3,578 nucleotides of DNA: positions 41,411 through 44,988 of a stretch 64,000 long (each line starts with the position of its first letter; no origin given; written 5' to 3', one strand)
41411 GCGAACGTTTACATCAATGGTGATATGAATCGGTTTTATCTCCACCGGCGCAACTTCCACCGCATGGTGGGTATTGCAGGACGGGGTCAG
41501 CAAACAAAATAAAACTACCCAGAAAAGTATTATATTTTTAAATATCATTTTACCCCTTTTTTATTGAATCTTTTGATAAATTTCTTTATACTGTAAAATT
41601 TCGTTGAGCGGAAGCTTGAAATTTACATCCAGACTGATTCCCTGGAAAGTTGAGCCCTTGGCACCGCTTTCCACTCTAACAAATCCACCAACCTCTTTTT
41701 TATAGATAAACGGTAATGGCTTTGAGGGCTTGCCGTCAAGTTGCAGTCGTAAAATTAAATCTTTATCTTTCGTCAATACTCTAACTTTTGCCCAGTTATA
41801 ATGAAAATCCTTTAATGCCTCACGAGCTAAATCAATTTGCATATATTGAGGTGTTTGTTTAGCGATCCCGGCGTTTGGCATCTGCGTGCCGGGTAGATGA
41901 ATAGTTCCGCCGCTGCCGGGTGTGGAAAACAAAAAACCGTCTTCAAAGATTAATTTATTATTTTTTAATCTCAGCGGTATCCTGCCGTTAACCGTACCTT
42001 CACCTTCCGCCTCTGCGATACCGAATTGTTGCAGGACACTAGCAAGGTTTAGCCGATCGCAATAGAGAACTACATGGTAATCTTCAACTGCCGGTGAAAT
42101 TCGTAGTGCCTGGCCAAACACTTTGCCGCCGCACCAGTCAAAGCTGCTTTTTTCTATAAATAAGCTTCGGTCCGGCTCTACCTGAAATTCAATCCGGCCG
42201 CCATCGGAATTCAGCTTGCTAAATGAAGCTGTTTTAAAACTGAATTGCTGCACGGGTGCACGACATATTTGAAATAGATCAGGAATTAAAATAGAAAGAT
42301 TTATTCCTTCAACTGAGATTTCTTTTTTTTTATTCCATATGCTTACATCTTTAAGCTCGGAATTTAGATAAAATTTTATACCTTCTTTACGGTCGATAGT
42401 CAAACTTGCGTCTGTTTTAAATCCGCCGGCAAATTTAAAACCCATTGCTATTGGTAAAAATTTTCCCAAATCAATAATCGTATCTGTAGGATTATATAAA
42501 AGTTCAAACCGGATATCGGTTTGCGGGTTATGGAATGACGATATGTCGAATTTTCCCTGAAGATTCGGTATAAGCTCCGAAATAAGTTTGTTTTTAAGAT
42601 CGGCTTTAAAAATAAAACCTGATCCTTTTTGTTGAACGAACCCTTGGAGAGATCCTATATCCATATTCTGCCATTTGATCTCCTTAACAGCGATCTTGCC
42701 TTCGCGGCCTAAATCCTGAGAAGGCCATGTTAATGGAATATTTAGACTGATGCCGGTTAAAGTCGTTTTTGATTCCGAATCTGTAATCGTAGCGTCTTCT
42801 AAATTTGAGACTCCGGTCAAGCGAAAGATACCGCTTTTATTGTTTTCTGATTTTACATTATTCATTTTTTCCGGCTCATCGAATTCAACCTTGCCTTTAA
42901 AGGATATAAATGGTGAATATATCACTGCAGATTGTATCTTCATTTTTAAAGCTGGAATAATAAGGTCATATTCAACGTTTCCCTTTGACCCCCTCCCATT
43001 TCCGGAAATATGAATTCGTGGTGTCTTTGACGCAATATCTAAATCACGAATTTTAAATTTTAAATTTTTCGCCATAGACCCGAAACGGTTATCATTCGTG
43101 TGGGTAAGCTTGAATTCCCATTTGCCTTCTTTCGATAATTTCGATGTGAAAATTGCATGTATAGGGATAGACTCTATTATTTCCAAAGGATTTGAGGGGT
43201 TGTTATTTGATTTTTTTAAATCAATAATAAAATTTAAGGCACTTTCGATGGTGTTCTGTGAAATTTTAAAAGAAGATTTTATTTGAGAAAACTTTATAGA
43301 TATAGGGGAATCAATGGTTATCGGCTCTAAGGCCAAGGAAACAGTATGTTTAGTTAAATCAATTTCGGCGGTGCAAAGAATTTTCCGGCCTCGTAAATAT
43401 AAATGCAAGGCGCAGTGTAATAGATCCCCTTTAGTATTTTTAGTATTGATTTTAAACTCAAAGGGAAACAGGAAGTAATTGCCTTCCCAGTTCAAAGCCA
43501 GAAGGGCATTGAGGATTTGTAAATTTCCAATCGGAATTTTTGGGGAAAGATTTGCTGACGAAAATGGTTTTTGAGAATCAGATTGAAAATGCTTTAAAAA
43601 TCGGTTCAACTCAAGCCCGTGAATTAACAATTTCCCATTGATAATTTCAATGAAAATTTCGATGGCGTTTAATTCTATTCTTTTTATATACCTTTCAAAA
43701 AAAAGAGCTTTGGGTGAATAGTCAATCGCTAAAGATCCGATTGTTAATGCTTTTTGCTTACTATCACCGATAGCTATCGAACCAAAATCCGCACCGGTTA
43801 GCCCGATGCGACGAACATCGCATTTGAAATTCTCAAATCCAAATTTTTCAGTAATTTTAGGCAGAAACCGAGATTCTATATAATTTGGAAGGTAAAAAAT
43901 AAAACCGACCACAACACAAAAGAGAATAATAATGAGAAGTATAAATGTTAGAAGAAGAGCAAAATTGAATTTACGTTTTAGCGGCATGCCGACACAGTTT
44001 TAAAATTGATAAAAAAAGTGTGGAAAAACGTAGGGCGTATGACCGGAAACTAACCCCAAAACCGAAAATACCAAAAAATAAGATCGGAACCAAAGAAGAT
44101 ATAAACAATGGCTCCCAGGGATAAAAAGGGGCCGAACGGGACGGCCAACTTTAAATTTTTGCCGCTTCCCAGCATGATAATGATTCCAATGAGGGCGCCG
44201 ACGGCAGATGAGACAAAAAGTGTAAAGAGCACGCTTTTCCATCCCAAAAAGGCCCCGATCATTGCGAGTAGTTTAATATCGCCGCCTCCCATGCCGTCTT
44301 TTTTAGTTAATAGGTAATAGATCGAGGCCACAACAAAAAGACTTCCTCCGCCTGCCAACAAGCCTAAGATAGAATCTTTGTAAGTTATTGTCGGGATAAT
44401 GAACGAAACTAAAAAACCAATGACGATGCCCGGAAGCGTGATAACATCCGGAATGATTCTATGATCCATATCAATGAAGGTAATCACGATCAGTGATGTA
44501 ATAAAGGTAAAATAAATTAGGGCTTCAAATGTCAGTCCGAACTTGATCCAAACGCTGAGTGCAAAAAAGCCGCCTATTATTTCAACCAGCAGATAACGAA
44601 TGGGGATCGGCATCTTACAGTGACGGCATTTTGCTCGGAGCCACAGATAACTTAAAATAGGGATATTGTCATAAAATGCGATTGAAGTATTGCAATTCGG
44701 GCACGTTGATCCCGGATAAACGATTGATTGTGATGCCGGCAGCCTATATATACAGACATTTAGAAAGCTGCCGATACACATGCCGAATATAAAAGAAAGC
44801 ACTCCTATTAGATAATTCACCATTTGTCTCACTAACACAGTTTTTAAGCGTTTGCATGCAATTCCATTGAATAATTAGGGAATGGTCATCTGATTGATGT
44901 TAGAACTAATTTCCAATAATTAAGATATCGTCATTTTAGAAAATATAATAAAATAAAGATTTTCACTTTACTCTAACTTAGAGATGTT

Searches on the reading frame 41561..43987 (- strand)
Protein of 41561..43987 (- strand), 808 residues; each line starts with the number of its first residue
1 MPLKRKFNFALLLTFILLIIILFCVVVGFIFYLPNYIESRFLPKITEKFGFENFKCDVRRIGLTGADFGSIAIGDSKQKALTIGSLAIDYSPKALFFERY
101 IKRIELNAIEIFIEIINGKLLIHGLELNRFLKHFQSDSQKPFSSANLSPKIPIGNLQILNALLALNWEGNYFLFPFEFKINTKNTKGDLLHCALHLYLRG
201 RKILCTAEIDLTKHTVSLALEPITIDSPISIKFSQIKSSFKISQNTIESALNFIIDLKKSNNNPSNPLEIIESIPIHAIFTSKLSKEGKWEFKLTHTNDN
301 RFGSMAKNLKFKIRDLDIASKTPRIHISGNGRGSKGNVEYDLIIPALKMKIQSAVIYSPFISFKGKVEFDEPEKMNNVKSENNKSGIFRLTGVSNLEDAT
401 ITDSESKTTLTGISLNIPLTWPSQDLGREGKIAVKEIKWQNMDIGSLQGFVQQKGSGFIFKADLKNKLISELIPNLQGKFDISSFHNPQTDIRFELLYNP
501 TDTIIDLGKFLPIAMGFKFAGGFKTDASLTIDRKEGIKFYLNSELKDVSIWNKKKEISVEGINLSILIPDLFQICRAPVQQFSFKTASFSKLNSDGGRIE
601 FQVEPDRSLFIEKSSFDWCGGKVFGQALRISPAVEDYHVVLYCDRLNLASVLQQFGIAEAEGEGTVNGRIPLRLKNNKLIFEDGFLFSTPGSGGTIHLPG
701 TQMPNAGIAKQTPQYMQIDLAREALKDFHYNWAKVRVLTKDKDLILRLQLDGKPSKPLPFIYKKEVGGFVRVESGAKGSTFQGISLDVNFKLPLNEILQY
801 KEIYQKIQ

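Call 82: search_protein_families(library=pfam, proteins=[window:41561-43987:-], max_evalue=0.0001)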
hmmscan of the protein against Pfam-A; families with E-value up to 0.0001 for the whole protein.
window:41561-43987:- (808 aa): 1 family
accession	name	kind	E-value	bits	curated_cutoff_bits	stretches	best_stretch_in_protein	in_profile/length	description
PF11739.14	YdbH-like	-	9.3e-14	51.7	26.3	1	597-737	698-834/893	Intermembrane phospholipid transport protein YdbH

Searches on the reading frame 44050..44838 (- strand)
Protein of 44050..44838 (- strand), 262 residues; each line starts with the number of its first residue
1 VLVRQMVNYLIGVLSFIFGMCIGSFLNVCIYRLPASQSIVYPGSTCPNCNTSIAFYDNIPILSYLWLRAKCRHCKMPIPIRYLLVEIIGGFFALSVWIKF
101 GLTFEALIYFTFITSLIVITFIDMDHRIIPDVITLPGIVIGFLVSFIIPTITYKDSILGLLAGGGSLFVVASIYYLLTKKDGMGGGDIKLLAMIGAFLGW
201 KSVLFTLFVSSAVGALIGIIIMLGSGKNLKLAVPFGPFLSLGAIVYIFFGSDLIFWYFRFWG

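Call 82: search_protein_families(library=pfam, proteins=[window:44050-44838:-], max_evalue=0.0001)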
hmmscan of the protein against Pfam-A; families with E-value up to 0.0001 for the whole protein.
window:44050-44838:- (262 aa): 2 families
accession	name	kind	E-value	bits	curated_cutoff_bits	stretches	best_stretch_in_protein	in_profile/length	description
PF06750.18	A24_N_bact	-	3.2e-34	117.3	23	1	17-100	1-84/84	Bacterial Peptidase A24 N-terminal domain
PF01478.23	Peptidase_A24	-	5.6e-24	85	26.5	1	111-219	2-104/104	Type IV leader peptidase family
